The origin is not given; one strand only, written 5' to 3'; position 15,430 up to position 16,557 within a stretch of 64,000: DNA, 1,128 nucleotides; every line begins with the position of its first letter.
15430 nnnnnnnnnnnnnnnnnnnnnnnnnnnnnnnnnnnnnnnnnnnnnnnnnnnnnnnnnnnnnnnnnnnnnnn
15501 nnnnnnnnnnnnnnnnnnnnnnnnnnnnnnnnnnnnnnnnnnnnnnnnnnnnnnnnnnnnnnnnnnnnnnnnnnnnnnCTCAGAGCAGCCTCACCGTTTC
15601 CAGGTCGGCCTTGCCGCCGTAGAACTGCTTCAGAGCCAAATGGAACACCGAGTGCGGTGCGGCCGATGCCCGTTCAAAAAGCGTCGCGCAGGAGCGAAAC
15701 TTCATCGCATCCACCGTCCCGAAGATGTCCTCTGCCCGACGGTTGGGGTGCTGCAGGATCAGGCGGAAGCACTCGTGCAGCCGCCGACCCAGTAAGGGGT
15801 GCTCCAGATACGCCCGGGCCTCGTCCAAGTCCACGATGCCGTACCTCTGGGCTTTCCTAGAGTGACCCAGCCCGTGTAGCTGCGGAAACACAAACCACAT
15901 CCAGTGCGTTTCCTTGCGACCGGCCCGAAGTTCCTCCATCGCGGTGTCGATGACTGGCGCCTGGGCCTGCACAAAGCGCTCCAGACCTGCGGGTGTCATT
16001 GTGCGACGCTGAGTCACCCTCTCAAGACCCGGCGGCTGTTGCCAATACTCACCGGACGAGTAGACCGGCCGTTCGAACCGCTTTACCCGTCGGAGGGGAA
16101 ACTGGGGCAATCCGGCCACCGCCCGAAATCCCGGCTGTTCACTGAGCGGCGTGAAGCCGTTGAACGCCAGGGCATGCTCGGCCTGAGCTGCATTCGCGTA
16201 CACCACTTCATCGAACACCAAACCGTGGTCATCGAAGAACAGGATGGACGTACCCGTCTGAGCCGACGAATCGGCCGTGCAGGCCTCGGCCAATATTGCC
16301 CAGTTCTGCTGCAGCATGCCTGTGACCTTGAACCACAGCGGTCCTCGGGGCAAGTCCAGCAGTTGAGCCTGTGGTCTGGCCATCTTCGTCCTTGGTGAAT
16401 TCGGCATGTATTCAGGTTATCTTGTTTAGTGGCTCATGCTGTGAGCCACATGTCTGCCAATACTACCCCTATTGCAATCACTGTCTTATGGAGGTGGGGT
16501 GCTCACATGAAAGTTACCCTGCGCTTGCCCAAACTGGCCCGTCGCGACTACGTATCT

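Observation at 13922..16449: WYL-regulator operon with a DUF1810 fusion protein and an SGNH-like protein, next to Zorya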

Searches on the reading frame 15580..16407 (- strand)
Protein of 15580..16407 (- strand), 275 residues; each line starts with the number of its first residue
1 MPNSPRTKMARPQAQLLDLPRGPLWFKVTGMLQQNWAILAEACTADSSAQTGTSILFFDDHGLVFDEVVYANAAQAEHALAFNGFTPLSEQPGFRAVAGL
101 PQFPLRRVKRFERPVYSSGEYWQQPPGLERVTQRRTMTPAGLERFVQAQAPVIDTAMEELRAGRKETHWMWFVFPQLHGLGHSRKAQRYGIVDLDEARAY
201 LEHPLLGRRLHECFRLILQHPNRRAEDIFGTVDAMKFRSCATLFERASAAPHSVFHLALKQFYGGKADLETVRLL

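Call 3: search_protein_families(library=pfam, proteins=[window:15580-16407:-], max_evalue=0.01)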
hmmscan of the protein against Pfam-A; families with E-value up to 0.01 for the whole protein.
window:15580-16407:- (275 aa): 1 family
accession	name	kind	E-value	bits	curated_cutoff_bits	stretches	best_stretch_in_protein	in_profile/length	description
PF08837.16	DUF1810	-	5.7e-54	182.1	25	1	141-275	3-136/136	Protein of unknown function (DUF1810)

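Call 5: search_protein_families(library=padloc, proteins=[window:15580-16407:-], max_evalue=0.01)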
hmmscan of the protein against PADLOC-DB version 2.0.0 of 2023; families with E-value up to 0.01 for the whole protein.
window:15580-16407:- (275 aa): 0 families

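Call 9: search_solved_structures(query=window:15580-16407:-, max_evalue=1, show_alignments=2)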
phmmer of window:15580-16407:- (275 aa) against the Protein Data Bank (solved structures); distinct sequences matched with E-value up to 1: 1.
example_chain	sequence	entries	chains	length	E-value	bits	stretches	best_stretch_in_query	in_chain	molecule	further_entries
2jek_A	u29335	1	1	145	2.1e-41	145.2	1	137-275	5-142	RV1873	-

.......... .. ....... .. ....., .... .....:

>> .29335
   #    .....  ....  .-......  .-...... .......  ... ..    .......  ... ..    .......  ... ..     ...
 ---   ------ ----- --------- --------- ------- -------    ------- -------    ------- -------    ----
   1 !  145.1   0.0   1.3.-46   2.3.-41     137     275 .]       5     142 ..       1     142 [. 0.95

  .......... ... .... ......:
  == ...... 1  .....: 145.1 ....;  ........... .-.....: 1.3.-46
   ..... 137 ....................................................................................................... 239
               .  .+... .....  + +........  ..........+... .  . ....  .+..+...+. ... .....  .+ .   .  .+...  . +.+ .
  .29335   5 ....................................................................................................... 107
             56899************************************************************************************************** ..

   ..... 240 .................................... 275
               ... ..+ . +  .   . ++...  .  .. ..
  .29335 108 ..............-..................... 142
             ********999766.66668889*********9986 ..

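Call 10: search_protein_families(library=ncbifam, proteins=[window:15580-16407:-], max_evalue=0.01)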
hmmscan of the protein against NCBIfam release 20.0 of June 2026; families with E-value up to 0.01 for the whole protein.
window:15580-16407:- (275 aa): 0 families

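Call 11: find_encoding_contigs(protein=window:15580-16407:-, flank=10000, max_places=10)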
Protein window:15580-16407:- (275 aa): no gene with exactly this product is on record in the collection.

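Call 16: find_homologous_proteins(query=window:15580-16407:-, max_evalue=0.00001)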
Query window:15580-16407:- (275 aa): 2108 proteins with E <= 0.00001 among 4993 candidates; the best 120 are listed.
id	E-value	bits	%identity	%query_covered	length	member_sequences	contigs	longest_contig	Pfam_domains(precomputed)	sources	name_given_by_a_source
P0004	2.0e-157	541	85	100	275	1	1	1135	PF08837.17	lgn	-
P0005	2.3e-147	508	90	89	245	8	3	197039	PF08837.17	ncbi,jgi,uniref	ncbi:DUF1810 domain-containing protein [Extensimonas perlucida]|uniref:DUF1810 domain-containing pro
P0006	2.3e-141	488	79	97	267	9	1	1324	PF08837.17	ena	-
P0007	5.0e-141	487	80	97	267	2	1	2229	PF08837.17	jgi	-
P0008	1.6e-140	485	77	97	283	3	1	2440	PF08837.17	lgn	-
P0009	4.4e-138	477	78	97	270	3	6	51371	PF08837.17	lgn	-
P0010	1.9e-134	465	76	97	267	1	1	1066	PF08837.17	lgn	-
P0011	4.4e-134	464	75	97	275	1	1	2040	PF08837.17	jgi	-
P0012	6.4e-134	463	75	97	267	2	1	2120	PF08837.17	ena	-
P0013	2.2e-129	449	73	97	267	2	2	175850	PF08837.17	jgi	jgi:uncharacterized protein (DUF1810 family)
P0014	1.2e-119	417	77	86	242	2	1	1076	PF08837.17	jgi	-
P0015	2.3e-117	409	66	97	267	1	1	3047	PF08837.17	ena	-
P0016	2.3e-114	399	65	97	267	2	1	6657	PF08837.17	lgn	-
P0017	8.7e-110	384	67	92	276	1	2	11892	PF08837.17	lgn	-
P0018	4.0e-107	376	62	95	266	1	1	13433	PF08837.17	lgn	-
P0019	2.6e-106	373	61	94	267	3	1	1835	PF08837.17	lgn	-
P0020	4.6e-104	366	61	97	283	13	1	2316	PF08837.17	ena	-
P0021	3.6e-103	363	59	97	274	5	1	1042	PF08837.17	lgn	-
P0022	1.2e-102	361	63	97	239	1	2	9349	PF08837.17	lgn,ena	-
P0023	3.9e-102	359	63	94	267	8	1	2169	PF08837.17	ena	-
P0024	1.7e-96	341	58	96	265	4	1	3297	PF08837.17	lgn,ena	-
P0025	2.5e-96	340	54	97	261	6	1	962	PF08837.17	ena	-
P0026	4.2e-95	336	60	94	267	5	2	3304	PF08837.17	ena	-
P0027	2.4e-92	327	56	97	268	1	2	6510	PF08837.17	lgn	-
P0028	1.7e-88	314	57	94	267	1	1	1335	PF08837.17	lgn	-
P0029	3.9e-86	307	56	92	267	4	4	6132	PF08837.17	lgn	-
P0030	1.2e-85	305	59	83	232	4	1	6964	PF08837.17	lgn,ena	-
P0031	2.5e-77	278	79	57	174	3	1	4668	PF08837.17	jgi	-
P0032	2.0e-75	272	45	94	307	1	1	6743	PF08837.17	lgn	-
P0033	1.9e-73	265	44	94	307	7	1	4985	PF08837.17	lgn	-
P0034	1.9e-73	265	53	85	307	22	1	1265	PF08837.17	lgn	-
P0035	1.9e-60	223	45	92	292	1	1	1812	PF08837.17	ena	-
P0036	8.7e-59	217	48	80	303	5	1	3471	PF08837.17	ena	-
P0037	1.6e-57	213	46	89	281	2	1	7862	PF08837.17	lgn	-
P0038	2.5e-56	209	45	88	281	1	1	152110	PF08837.17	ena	-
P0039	2.5e-56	209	45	89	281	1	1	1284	PF08837.17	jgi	jgi:uncharacterized protein (DUF1810 family)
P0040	4.5e-56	208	45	89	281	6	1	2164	PF08837.17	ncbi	-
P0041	6.0e-56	208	43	96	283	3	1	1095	PF08837.17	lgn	-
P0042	1.1e-55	207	43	92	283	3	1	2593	PF08837.17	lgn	-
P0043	1.2e-55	207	44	89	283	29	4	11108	PF08837.17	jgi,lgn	-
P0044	3.0e-55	205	44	89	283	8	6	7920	PF08837.17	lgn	-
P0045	3.1e-55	205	45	88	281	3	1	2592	PF08837.17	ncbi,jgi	jgi:uncharacterized protein (DUF1810 family)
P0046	6.6e-55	204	45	88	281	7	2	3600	PF08837.17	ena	-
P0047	8.5e-55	204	44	88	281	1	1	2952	PF08837.17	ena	-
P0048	9.4e-55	204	45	89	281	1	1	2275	PF08837.17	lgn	-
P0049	1.1e-54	204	44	97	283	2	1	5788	PF08837.17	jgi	-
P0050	1.2e-54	204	45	88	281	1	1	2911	PF08837.17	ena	-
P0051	1.3e-54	203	44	92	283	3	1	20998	PF08837.17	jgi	jgi:uncharacterized protein (DUF1810 family)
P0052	2.4e-54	203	43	97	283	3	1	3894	PF08837.17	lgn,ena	-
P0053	2.6e-54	202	65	49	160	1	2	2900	PF08837.17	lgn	-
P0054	3.4e-54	202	44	88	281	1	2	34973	PF08837.17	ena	-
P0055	3.8e-54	202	43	88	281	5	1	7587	PF08837.17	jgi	-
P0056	5.3e-54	201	44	89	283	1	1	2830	PF08837.17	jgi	jgi:uncharacterized protein (DUF1810 family)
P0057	7.8e-54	201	45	88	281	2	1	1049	PF08837.17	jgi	jgi:uncharacterized protein (DUF1810 family)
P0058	1.1e-53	200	44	89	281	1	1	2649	PF08837.17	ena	-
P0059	3.1e-53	199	43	88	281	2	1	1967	PF08837.17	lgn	-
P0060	4.9e-53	198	43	88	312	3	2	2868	PF08837.17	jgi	jgi:uncharacterized protein (DUF1810 family)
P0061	5.0e-53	198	43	89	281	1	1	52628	PF08837.17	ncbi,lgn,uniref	uniref:DUF1810 domain-containing protein n=1 Tax=Limnohabitans sp. TaxID=1907725 RepID=UPI004047B809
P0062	2.0e-52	196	43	92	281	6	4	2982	PF08837.17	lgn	-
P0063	2.7e-52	196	44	91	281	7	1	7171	PF08837.17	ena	-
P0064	4.1e-52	195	44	91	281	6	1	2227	PF08837.17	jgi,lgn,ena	jgi:uncharacterized protein (DUF1810 family)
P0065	1.7e-51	193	43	89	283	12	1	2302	PF08837.17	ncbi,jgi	jgi:uncharacterized protein (DUF1810 family)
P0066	4.8e-51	192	43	88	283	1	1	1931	PF08837.17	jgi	jgi:uncharacterized protein (DUF1810 family)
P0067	6.0e-51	191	41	92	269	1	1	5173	PF08837.17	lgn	-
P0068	6.1e-51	191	43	91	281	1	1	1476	PF08837.17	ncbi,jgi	jgi:uncharacterized protein (DUF1810 family)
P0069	8.3e-51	191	43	91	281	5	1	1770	PF08837.17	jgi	jgi:uncharacterized protein (DUF1810 family)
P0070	1.6e-50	190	45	92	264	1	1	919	PF08837.17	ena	-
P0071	3.6e-50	189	41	92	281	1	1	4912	PF08837.17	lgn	-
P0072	5.5e-50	188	42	88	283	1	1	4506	PF08837.17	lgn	-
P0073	6.3e-50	188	42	91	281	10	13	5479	PF08837.17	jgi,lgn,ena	jgi:uncharacterized protein (DUF1810 family)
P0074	6.7e-50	188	42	91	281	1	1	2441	PF08837.17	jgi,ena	-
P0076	1.1e-49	187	45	86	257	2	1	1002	PF08837.17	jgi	jgi:uncharacterized protein (DUF1810 family)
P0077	2.0e-49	186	44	84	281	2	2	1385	PF08837.17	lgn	-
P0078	2.0e-49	186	41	92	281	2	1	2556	PF08837.17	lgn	-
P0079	4.0e-49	185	42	91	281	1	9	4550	PF08837.17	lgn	-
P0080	5.2e-49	185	39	92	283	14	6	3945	PF08837.17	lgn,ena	-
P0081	1.8e-48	183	41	92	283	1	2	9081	PF08837.17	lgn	-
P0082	3.7e-48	182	42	91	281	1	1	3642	PF08837.17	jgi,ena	jgi:uncharacterized protein (DUF1810 family)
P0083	6.8e-48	181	41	88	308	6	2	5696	PF08837.17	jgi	jgi:uncharacterized protein (DUF1810 family)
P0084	6.9e-48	181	40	89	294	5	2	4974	PF08837.17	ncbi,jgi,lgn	jgi:uncharacterized protein (DUF1810 family)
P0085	1.1e-47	181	42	88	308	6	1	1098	PF08837.17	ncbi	-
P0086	2.4e-47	180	39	92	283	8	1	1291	PF08837.17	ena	-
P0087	6.2e-47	178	41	89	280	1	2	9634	PF08837.17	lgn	-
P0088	8.9e-47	178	42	92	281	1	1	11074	PF08837.17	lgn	-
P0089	1.5e-46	177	41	88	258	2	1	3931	PF08837.17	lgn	-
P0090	2.8e-45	173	38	92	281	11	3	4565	PF08837.17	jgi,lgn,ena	jgi:uncharacterized protein (DUF1810 family)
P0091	3.5e-43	166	61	50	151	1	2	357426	PF08837.17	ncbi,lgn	ncbi:MAG: DUF1810 domain-containing protein [Burkholderiales bacterium]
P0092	6.8e-43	165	59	49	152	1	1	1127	PF08837.17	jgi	jgi:uncharacterized protein (DUF1810 family)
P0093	1.1e-42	164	61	49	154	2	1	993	PF08837.17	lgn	-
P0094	1.9e-42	164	58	51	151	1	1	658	PF08837.17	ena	-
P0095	1.9e-42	163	57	50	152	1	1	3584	PF08837.17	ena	-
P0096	2.2e-42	163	59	51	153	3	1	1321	PF08837.17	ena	-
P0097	5.0e-42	162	61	49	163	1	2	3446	PF08837.17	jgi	jgi:uncharacterized protein (DUF1810 family)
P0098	5.4e-42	162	57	52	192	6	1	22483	PF08837.17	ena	-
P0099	9.2e-42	161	60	51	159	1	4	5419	PF08837.17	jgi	jgi:uncharacterized protein (DUF1810 family)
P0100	9.4e-42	161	58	51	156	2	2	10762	PF08837.17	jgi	jgi:uncharacterized protein (DUF1810 family)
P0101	1.0e-41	161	58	51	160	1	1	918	PF08837.17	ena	-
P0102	1.8e-41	160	63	49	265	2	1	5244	PF08837.17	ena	-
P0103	2.0e-41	160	60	50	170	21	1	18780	PF08837.17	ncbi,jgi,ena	-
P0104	2.0e-41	160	58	50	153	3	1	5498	PF08837.17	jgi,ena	-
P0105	2.6e-41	160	46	41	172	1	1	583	PF08837.17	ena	-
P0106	2.6e-41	160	60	50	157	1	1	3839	PF08837.17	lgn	-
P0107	3.1e-41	160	59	50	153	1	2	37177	PF08837.17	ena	-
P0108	3.6e-41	159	58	49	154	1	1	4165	PF08837.17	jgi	jgi:uncharacterized protein (DUF1810 family)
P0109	3.9e-41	159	59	50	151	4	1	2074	PF08837.17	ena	-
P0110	8.6e-41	158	57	49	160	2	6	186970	PF08837.17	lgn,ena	-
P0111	9.2e-41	158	58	50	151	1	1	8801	PF08837.17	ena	-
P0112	1.1e-40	158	56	51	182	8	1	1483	PF08837.17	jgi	-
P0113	1.1e-40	158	56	50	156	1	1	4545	PF08837.17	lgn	-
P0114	1.2e-40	158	58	49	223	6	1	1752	PF08837.17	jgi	jgi:uncharacterized protein (DUF1810 family)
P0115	1.2e-40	158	58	51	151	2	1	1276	PF08837.17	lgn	-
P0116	1.4e-40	157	55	53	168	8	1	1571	PF08837.17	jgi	jgi:uncharacterized protein (DUF1810 family)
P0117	1.6e-40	157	57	53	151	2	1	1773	PF08837.17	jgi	jgi:uncharacterized protein (DUF1810 family)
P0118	1.9e-40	157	56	53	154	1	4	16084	PF08837.17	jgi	jgi:uncharacterized protein (DUF1810 family)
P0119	2.2e-40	157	54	53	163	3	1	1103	PF08837.17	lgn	-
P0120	2.2e-40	157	55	49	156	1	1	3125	PF08837.17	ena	-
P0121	2.3e-40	157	56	51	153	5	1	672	PF08837.17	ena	-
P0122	2.6e-40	156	60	49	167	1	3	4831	PF08837.17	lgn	-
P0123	2.8e-40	156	54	51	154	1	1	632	PF08837.17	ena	-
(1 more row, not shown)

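Call 39: predict_structure(alignment_id=A2)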
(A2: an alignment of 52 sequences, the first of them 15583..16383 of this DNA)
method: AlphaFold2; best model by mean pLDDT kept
length: 267 residues; sequences in the alignment: 52
mean_pLDDT: 88.3   pTM: 0.77
mean pLDDT of the five models: 88.3, 87.9, 85.1, 84.6, 82.8
residues with pLDDT >= 90: 166; 70-90: 79; 50-70: 13; < 50: 9
segments of 3 or more residues with pLDDT < 50: 35-41
pLDDT, mean of each block of 10 residues (from residue 1): 66 84 81 56 79 90 92 93 81 87 75 90 86 90 97 96 94 86 94 97 98 97 96 97 93 97 94
secondary structure, 60 per line:
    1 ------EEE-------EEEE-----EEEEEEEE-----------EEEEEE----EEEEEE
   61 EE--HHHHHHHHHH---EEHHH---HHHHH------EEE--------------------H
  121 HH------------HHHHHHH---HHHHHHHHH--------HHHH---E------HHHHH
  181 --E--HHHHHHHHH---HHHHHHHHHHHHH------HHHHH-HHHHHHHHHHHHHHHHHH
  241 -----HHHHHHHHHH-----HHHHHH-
elements in order: E7-9 E17-20 E26-33 E45-50 E55-62 H65-74 H86-90 E97-99 H135-141 H145-153 H162-165 H176-180 H186-194 H198-210 H217-221 H223-240 H246-255 H261-266

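Call 45: fold_search(model_id=the predicted structure, library=pdb)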
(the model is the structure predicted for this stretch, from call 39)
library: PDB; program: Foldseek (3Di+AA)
matches with E <= 10: 279; with E <= 0.001: 1
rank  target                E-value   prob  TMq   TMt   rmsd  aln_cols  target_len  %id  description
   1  2jek                  1.2e-12  1.00  0.49  0.93   0.8       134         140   57  Crystal structure of the conserved hypothetical protein Rv1873 from Mycobacterium tuberculosis at 1.38 A (released 2007-01-30)
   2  8vyy_A                7.9e-01  0.08  0.15  0.16  15.9       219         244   10  The crystal structure of MarE in complex with its native substrate, beta-methyl-L-tryptophan (released 2025-04-02)
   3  8e0n_F                8.3e-01  0.28  0.24  0.33   7.4       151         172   15  Homotrimeric variant of tcTRP9, BGL18 (released 2023-04-12)
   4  6scb_B                8.3e-01  0.07  0.14  0.22  13.7       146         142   11  Crystal structure of a shortened IpgC variant with two bound Magnesium and two bound Chlorine atoms each (released 2020-09-09)
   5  9o8u_A                8.3e-01  0.04  0.10  0.05  17.6       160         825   12  (1-methylalkyl)succinate synthase alpha-beta-gamma-delta complex with bound fumarate (released 2025-07-23)
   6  5cwh                  9.8e-01  0.14  0.20  0.28  10.8       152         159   10  Crystal structure of de novo designed helical repeat protein DHR14 (released 2015-12-16)
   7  5lhd_A                1.0e+00  0.06  0.11  0.05  14.7       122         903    8  Structure of glycosylated human aminopeptidase N (released 2017-04-05)
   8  8sua                  1.3e+00  0.08  0.14  0.18  15.7       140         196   10  Structure of M. baixiangningiae DarR-ligand complex (released 2023-11-01)
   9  1g73_A                1.3e+00  0.03  0.09  0.14  23.6       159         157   12  CRYSTAL STRUCTURE OF SMAC BOUND TO XIAP-BIR3 DOMAIN (released 2001-01-10)
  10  5omp                  1.4e+00  0.04  0.18  0.13  18.2       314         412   12  Human FKBP5 protein (released 2017-11-08)
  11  8e0n_C                1.6e+00  0.14  0.23  0.31   7.6       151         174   16  Homotrimeric variant of tcTRP9, BGL18 (released 2023-04-12)
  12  7l7i_C                1.6e+00  0.08  0.18  0.13   9.9       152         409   12  Cryo-EM structure of Hsp90:FKBP51:p23 closed-state complex (released 2021-08-25)
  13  7tbp_A                1.7e+00  0.08  0.15  0.30  11.1       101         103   16  X-ray structure of the HIV-1 myristoylated matrix protein (released 2022-06-22)
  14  7ajk_CCC              1.7e+00  0.04  0.12  0.12  15.1       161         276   11  Crystal structure of CRYI-B Rac1 complex (released 2020-11-18)
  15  4dba_A                1.8e+00  0.09  0.18  0.23  12.7       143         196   15  Designed Armadillo repeat protein (YIIM3AII) (released 2012-05-16)
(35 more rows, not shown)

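Call 51: find_encoding_contigs(protein=P0013, flank=8000, max_places=3)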
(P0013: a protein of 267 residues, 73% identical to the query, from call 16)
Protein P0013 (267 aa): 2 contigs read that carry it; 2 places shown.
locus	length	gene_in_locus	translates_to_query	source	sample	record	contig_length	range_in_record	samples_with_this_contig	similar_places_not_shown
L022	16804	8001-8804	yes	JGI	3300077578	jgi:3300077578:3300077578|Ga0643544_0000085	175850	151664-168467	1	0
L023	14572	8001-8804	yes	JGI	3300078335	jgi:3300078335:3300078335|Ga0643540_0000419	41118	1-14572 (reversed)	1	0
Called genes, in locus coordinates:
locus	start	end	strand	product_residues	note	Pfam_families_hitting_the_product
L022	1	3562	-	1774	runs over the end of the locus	PF00270:DEAD, PF00271:Helicase_C, PF09369:MZB (weak)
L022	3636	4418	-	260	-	PF10263:SprT-like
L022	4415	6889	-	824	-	PF08487:VIT, PF00092:VWA, PF13519:VWA_2, PF13768:VWA_3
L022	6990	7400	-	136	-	PF13411:MerR_1, PF00376:MerR (weak)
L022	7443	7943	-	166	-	-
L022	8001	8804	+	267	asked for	PF08837:DUF1810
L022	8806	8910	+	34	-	-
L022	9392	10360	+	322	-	-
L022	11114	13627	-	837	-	PF08487:VIT, PF00092:VWA, PF13519:VWA_2 (weak), PF13768:VWA_3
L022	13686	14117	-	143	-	PF13411:MerR_1, PF00376:MerR (weak)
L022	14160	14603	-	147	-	-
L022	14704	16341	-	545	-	-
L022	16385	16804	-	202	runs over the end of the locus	-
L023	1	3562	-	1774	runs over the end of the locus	PF00270:DEAD, PF00271:Helicase_C, PF09369:MZB (weak)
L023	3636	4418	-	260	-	PF10263:SprT-like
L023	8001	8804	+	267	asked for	PF08837:DUF1810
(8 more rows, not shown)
